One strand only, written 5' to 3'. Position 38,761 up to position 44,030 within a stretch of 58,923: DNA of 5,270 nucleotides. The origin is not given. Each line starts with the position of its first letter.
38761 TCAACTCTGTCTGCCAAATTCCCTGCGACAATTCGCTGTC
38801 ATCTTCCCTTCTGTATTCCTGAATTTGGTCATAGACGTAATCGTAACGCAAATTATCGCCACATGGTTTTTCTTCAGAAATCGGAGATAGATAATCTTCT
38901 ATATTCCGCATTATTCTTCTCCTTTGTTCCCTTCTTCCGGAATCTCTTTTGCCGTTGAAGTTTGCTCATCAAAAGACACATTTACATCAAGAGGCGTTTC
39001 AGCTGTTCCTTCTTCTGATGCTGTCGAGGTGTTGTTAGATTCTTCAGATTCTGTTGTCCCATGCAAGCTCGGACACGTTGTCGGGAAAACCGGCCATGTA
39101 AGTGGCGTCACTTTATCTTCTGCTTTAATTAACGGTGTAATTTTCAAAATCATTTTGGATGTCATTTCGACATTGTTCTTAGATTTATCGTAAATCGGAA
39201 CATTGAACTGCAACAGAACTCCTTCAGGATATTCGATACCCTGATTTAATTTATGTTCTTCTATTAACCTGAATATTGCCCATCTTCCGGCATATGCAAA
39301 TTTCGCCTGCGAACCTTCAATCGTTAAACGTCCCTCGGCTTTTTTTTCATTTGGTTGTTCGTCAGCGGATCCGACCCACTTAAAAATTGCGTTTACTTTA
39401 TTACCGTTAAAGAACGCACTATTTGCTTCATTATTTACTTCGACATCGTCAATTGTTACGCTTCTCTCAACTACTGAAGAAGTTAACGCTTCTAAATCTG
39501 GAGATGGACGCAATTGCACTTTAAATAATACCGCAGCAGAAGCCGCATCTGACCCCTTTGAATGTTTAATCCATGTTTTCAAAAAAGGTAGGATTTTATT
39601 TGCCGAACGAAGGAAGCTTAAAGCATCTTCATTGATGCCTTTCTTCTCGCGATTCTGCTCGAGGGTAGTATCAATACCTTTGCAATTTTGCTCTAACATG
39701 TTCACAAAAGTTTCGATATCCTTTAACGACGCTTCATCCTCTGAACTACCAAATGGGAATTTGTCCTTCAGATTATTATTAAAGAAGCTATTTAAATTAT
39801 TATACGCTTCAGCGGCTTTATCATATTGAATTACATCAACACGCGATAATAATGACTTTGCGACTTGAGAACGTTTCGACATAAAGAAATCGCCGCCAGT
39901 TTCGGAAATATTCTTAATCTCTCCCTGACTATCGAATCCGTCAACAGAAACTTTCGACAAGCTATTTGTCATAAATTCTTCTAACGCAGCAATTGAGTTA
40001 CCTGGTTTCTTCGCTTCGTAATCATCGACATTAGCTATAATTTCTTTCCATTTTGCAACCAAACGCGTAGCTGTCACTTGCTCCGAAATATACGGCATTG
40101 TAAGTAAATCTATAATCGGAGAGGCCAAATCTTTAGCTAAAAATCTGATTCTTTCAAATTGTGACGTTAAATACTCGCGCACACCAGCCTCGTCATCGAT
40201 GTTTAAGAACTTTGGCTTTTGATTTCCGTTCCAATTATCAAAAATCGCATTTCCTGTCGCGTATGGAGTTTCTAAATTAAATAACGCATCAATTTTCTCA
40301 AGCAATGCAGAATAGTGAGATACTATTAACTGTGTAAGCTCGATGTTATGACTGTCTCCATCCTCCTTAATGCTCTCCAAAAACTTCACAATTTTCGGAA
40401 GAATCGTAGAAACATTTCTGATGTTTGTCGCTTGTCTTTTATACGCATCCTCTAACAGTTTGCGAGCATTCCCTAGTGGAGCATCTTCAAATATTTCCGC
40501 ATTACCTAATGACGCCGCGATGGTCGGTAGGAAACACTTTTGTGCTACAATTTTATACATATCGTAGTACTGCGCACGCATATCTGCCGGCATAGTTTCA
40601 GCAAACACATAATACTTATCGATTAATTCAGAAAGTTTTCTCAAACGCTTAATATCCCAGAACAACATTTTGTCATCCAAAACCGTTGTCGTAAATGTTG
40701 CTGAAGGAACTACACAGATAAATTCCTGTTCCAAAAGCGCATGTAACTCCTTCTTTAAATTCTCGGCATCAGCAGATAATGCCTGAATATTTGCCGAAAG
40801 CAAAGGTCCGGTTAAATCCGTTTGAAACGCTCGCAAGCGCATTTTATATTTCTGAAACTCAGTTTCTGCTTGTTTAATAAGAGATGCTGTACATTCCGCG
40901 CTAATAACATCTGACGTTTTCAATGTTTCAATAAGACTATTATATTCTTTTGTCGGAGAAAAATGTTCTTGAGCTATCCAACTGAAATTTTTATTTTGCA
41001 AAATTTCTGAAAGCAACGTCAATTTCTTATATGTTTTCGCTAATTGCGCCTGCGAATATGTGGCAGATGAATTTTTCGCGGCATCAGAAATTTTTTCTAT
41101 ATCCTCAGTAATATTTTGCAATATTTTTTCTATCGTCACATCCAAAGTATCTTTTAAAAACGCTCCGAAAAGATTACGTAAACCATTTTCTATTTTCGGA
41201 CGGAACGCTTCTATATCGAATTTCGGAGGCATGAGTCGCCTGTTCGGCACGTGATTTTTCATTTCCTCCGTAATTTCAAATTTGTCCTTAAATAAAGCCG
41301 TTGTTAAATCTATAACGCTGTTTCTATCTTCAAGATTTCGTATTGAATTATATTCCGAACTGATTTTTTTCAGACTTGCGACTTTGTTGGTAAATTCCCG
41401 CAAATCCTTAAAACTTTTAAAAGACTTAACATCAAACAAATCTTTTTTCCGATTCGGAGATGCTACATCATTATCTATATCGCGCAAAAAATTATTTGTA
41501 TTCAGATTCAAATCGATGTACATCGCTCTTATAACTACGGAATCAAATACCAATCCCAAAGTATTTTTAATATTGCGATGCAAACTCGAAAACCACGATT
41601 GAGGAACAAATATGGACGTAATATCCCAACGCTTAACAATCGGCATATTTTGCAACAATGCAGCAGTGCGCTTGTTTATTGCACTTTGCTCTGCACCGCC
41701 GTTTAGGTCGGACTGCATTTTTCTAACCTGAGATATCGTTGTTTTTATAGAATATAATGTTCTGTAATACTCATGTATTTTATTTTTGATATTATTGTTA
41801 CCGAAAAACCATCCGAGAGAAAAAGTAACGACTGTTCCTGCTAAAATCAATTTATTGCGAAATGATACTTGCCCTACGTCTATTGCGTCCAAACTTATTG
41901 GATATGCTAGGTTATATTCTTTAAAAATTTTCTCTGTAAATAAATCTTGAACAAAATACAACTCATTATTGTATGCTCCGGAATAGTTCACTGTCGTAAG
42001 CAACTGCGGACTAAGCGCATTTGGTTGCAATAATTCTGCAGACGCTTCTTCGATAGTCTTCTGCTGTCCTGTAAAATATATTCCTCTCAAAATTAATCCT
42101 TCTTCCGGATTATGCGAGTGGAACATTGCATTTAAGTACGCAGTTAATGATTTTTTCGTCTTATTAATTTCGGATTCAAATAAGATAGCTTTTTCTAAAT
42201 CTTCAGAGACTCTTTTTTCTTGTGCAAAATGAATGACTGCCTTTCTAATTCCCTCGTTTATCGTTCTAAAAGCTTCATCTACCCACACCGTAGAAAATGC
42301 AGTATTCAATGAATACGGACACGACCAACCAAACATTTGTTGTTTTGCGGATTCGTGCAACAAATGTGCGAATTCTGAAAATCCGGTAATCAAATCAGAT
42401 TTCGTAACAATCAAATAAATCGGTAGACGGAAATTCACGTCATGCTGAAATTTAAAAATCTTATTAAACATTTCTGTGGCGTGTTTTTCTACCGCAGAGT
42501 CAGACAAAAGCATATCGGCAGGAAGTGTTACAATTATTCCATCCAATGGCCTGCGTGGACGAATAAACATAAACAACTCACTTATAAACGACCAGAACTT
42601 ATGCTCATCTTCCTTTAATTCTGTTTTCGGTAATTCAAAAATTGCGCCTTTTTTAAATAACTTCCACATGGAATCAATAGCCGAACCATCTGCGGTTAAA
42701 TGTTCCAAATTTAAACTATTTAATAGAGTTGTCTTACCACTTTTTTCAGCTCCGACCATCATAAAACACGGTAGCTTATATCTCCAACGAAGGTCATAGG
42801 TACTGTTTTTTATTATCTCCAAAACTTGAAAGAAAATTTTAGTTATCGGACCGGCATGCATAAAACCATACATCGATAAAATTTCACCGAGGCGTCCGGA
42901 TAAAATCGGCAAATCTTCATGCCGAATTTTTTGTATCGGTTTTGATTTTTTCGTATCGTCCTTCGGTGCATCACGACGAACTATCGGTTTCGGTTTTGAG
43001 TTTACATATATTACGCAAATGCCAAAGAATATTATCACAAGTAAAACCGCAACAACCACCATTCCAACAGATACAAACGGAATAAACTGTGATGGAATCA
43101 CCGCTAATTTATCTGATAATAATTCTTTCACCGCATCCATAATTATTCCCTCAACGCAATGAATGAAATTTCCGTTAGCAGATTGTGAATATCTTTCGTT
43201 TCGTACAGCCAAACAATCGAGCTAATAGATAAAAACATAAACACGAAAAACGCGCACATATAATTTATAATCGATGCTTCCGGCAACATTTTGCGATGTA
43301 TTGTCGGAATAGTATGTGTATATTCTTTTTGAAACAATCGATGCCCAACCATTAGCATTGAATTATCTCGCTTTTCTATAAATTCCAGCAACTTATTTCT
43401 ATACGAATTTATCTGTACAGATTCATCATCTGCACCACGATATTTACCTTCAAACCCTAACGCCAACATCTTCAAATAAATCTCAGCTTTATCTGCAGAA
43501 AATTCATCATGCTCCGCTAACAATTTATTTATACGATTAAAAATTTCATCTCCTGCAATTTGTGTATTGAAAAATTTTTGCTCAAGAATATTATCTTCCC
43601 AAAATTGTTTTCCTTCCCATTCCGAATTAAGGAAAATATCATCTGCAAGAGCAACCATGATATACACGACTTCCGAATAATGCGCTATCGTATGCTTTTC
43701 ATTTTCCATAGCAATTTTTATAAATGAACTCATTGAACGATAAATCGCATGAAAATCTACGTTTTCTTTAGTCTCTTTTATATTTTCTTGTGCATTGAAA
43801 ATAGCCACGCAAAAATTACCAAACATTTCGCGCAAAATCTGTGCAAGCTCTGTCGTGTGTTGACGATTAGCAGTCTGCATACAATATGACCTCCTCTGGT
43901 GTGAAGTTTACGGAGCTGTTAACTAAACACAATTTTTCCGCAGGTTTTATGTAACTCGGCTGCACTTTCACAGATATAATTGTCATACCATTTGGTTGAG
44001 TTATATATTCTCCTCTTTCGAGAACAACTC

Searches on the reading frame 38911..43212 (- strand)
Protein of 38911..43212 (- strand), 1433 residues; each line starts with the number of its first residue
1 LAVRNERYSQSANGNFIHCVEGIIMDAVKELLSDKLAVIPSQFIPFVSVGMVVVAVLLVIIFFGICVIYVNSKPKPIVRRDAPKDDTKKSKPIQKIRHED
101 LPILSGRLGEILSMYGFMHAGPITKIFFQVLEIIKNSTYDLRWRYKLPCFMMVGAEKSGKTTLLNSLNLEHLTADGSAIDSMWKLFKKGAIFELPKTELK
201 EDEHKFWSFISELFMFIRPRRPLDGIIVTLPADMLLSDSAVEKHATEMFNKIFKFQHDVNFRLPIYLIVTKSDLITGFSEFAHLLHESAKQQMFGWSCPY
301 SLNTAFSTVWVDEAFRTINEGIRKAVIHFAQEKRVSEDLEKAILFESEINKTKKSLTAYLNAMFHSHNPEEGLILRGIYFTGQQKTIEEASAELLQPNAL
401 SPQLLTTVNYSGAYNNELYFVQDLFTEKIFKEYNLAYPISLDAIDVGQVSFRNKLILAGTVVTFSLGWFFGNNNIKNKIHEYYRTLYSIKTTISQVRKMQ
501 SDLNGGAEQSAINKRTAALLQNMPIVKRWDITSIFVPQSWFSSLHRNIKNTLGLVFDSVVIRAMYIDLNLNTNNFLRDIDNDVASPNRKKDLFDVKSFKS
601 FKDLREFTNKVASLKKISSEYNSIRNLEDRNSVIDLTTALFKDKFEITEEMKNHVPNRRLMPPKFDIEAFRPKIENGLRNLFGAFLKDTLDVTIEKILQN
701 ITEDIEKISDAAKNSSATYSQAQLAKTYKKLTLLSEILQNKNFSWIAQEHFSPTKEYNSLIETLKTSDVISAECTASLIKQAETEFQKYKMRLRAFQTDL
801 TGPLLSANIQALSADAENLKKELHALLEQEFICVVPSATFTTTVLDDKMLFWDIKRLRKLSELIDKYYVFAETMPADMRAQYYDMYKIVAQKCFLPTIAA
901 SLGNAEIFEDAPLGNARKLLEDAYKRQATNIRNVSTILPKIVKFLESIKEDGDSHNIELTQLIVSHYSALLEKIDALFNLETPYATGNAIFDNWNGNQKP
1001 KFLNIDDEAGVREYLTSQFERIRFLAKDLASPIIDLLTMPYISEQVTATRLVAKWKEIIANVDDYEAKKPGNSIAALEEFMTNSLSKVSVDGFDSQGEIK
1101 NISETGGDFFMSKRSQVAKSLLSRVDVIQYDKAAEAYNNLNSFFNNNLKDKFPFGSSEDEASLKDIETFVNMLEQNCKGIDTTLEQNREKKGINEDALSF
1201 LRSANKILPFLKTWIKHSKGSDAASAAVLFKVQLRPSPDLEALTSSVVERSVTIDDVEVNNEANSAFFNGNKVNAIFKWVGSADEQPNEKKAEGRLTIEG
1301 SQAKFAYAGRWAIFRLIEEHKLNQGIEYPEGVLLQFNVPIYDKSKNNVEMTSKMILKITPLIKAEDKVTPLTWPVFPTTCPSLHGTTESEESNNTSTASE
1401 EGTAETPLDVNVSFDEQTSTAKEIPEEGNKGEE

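Call 6: search_protein_families(library=pfam, proteins=[window:38911-43212:-], max_evalue=0.01)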
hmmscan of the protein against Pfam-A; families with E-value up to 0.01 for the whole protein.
window:38911-43212:- (1433 aa): 2 families
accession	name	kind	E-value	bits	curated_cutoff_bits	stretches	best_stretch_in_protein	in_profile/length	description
PF14331.11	IcmF-related_N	-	1.7e-44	152.5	25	1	202-437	3-239/259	IcmF-related N-terminal domain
PF06744.18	IcmF_C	-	0.00018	22.1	26.7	1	1264-1338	23-93/106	Type VI secretion protein IcmF C2-like domain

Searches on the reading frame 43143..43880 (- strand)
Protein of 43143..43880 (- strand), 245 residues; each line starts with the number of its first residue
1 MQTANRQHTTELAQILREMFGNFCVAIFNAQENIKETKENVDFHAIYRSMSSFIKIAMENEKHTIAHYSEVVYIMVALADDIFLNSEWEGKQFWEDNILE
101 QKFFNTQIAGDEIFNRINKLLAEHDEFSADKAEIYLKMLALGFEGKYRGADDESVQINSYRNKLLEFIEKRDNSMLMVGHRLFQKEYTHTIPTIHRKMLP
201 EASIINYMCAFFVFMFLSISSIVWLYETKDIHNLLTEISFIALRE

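Call 6: search_protein_families(library=pfam, proteins=[window:43143-43880:-], max_evalue=0.01)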
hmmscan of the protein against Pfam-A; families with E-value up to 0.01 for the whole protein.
window:43143-43880:- (245 aa): 1 family
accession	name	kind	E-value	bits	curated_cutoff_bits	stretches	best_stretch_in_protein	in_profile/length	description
PF09850.14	DotU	-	6.9e-28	98.1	27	1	26-218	8-201/205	Type VI secretion system protein DotU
